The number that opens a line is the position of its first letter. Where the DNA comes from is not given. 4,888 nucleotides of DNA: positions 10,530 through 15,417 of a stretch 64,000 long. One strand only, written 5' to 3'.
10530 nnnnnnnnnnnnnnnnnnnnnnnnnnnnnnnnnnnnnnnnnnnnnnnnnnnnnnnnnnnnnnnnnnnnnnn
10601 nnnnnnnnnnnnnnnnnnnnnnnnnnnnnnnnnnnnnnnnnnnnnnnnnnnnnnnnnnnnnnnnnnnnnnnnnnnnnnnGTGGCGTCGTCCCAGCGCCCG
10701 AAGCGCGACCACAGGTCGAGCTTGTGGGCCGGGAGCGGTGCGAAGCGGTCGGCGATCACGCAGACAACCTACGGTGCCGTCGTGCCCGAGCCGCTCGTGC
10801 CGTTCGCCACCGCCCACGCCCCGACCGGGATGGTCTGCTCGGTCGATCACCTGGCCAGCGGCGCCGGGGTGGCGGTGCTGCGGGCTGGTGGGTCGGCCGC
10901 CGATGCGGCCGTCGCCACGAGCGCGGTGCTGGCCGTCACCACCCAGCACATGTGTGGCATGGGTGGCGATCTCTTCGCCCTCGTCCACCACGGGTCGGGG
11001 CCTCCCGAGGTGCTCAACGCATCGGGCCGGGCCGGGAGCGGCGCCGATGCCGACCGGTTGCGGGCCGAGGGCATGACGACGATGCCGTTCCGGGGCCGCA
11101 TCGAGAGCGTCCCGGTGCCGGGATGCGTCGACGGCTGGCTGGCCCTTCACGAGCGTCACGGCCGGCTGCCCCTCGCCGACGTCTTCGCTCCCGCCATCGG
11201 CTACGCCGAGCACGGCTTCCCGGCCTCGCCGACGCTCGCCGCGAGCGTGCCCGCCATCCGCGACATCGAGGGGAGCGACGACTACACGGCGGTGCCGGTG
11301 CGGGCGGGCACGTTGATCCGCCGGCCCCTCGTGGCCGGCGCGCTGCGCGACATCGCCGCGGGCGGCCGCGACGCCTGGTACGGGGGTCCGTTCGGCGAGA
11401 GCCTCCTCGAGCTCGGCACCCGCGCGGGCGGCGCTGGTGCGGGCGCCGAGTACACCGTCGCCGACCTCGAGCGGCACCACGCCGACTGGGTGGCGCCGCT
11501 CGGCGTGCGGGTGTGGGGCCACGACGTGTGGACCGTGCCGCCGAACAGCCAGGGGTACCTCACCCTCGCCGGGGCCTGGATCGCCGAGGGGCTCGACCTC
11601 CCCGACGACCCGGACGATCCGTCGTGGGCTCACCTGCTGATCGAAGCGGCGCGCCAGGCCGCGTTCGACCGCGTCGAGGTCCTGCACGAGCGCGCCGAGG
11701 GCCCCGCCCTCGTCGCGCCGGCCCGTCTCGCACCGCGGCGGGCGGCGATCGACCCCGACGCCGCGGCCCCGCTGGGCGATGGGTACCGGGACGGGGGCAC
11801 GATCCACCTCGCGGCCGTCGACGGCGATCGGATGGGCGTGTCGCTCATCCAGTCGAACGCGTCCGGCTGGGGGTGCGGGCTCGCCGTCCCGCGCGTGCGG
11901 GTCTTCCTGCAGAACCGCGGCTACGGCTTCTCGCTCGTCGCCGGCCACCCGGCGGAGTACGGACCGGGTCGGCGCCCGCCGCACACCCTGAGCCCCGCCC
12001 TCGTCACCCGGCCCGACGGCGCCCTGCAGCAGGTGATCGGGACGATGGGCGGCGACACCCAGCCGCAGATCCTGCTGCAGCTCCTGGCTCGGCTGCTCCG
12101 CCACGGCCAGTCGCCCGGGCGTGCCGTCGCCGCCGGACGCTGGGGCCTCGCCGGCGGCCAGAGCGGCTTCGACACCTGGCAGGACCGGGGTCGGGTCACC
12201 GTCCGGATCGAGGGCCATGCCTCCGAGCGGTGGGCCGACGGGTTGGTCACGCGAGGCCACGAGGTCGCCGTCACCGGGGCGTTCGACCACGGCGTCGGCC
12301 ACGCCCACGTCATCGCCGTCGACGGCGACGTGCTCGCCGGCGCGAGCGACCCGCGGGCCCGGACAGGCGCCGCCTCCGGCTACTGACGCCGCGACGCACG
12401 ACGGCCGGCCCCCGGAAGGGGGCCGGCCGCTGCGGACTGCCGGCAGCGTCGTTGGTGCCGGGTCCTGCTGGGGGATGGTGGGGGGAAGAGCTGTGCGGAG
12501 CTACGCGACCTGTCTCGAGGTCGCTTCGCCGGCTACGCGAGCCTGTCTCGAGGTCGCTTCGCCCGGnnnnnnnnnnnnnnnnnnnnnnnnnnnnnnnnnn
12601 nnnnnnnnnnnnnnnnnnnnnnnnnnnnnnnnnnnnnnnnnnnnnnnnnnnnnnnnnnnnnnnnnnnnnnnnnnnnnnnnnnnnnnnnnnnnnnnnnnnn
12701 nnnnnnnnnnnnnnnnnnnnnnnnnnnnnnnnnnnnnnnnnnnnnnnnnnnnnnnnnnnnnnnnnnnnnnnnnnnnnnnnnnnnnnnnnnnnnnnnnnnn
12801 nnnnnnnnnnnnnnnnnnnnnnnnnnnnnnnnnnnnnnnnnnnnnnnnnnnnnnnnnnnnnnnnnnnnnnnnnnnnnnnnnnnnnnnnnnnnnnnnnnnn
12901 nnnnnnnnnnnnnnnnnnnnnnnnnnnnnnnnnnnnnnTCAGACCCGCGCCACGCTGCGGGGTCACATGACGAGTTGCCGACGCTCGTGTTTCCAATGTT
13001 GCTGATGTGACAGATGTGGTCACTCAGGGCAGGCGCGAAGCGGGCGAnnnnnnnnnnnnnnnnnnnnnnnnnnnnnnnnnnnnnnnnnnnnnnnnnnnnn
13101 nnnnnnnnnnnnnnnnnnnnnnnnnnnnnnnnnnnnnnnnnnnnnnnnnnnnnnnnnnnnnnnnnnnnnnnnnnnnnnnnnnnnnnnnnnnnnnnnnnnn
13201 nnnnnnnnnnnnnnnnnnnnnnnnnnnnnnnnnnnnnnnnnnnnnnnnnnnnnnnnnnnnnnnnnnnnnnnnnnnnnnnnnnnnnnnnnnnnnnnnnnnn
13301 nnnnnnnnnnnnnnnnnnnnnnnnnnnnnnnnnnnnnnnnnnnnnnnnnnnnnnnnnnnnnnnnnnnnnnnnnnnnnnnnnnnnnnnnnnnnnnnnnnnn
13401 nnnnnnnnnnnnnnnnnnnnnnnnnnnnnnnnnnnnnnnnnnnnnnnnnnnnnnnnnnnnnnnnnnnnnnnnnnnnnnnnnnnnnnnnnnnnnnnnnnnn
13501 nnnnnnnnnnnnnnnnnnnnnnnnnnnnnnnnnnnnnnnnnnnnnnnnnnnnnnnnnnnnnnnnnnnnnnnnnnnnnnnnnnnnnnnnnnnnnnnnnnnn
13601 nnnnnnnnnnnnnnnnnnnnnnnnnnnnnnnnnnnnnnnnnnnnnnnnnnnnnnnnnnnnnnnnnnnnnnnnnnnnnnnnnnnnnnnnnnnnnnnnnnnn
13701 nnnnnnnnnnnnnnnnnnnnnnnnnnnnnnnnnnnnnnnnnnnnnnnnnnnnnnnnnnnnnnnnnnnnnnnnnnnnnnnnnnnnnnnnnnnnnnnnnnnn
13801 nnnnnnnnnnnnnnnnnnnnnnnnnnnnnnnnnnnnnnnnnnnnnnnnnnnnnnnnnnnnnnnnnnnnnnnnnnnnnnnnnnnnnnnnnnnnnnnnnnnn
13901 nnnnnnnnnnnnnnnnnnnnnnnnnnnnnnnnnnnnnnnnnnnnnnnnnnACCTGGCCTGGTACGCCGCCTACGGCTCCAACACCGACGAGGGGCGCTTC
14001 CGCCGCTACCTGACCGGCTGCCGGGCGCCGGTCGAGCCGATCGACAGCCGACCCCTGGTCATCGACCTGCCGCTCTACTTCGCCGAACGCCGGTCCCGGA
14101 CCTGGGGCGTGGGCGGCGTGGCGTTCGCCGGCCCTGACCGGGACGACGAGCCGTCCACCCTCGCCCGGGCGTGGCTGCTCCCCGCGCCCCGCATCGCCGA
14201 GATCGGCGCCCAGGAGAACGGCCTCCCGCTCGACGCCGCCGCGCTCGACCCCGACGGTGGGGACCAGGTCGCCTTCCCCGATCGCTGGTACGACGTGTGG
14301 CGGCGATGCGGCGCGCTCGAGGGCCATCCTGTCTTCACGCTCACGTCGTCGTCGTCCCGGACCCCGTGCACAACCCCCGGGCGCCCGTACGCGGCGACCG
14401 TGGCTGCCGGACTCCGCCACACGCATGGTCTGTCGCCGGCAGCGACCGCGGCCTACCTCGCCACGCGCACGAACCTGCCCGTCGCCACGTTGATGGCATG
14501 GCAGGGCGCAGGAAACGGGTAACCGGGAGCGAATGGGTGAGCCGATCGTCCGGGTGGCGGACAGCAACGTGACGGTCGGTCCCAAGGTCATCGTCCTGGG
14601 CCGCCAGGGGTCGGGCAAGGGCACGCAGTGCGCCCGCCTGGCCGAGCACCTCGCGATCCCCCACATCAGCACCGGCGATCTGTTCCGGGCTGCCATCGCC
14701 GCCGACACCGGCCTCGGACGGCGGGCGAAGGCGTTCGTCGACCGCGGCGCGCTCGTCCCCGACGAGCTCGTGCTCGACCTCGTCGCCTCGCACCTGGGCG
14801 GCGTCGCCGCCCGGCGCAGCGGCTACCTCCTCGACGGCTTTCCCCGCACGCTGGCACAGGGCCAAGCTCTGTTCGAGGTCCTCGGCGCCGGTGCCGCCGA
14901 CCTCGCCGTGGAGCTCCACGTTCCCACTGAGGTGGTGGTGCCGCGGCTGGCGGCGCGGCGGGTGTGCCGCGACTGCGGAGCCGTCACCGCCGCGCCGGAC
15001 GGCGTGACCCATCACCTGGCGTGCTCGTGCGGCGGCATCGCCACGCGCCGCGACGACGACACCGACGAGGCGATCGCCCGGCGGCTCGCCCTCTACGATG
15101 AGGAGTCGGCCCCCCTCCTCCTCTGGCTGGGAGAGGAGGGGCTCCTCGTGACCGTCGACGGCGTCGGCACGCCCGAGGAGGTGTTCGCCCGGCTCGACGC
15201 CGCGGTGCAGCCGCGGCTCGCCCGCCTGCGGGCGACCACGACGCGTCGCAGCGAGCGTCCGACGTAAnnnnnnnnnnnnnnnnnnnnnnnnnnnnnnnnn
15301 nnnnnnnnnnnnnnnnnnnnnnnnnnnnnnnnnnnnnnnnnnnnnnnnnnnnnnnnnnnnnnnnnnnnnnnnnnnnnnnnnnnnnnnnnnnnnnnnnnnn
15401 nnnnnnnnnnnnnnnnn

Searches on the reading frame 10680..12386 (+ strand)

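Call 42: search_protein_families(library=pfam, proteins=[window:10680-12386:+], max_evalue=0.001)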
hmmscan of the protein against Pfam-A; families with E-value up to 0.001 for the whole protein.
window:10680-12386:+ (568 aa): 1 family
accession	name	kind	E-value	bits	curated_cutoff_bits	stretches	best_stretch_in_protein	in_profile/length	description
PF01019.26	G_glu_transpept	-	7e-97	325.8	27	1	65-561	2-511/512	Gamma-glutamyltranspeptidase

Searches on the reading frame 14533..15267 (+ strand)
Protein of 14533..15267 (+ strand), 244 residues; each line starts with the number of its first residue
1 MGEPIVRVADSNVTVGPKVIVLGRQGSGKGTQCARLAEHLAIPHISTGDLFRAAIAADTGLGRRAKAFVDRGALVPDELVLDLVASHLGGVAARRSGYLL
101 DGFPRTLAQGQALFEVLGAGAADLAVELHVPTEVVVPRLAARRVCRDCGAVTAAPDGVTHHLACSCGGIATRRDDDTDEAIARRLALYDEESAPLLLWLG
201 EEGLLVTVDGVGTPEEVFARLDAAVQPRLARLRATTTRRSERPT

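Call 42: search_protein_families(library=pfam, proteins=[window:14533-15267:+], max_evalue=0.001)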
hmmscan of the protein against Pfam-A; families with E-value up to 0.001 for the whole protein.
window:14533-15267:+ (244 aa): 3 families
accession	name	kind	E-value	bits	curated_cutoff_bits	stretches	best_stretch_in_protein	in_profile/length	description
PF00406.28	ADK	-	2.7e-39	135.1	26.8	1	21-196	1-143/151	Adenylate kinase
PF13207.12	AAA_17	-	1.5e-21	77.6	27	1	23-143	2-123/136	AAA domain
PF13238.12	AAA_18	-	0.00038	21.4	29.4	0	19-143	1-112/128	AAA domain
